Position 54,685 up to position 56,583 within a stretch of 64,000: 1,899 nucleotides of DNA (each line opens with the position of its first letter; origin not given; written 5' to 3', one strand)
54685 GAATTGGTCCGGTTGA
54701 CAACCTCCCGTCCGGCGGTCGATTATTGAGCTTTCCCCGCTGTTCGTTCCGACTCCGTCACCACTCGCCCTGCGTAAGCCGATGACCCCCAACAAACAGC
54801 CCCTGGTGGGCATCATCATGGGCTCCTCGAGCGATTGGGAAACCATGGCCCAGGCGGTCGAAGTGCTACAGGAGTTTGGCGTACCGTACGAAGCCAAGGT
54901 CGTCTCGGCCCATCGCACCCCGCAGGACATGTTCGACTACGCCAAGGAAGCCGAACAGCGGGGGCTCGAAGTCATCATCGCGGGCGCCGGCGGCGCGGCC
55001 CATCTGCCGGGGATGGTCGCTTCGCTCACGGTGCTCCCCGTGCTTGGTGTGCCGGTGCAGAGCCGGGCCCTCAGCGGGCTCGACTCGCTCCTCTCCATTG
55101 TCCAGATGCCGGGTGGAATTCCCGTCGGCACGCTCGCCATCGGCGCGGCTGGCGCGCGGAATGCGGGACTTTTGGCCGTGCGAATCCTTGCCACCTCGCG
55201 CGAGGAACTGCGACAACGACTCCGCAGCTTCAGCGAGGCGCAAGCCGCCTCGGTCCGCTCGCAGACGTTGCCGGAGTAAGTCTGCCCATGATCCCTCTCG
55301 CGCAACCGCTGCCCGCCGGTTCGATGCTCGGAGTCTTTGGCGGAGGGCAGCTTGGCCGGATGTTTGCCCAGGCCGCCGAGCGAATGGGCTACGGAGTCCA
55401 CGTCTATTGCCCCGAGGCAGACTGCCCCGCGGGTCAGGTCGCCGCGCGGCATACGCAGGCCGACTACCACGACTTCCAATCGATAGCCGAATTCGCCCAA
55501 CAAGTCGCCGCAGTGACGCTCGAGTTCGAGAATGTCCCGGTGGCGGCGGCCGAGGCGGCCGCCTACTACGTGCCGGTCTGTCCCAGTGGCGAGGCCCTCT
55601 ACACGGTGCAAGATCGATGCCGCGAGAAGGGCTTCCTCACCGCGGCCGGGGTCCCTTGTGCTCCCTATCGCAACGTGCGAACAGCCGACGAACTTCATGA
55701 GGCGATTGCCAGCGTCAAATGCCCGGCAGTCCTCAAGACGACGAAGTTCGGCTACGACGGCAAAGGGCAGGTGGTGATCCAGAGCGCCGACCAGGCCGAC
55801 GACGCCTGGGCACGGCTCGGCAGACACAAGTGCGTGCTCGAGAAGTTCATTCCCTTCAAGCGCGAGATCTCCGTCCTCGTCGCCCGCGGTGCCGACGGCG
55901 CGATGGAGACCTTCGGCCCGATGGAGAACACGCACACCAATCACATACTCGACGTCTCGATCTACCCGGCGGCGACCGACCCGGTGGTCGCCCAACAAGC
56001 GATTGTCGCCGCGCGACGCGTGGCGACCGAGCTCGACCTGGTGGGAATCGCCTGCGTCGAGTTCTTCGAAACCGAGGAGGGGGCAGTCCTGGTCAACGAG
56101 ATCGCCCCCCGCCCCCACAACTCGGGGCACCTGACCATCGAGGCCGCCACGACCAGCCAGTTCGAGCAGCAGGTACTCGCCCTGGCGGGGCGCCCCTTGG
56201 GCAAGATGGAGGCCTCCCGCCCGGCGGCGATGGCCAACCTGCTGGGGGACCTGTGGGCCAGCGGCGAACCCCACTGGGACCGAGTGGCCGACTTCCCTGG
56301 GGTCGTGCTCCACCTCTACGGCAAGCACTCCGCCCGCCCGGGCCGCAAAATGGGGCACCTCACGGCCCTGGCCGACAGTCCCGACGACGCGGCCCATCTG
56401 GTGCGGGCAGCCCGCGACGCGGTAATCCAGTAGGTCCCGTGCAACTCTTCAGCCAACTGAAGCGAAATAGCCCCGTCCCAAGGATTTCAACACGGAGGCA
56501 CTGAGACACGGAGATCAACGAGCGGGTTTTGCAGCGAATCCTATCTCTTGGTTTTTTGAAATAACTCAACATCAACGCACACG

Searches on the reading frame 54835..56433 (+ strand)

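Call 12: search_protein_families(library=pfam, proteins=[window:54835-56433:+])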
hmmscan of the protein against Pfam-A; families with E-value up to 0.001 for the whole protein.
window:54835-56433:+ (532 aa): 5 families
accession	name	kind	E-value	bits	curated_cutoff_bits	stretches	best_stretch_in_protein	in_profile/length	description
PF02222.28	ATP-grasp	-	3.8e-56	190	27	1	268-443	3-179/179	ATP-grasp domain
PF22660.2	RS_preATP-grasp-like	-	3.6e-30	104.7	27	1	165-259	4-98/98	Ribonucleotide synthetase preATP-grasp domain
PF17769.7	PurK_C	-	7.8e-19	67.6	22.6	1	464-520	1-54/56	Phosphoribosylaminoimidazole carboxylase C-terminal domain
PF02786.22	CPSase_L_D2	-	1e-08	35.4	19.8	1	260-437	1-190/211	Carbamoyl-phosphate synthase L chain, ATP binding domain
PF07478.18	Dala_Dala_lig_C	-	1.7e-05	24.8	24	1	268-427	2-176/204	D-ala D-ala ligase C-terminus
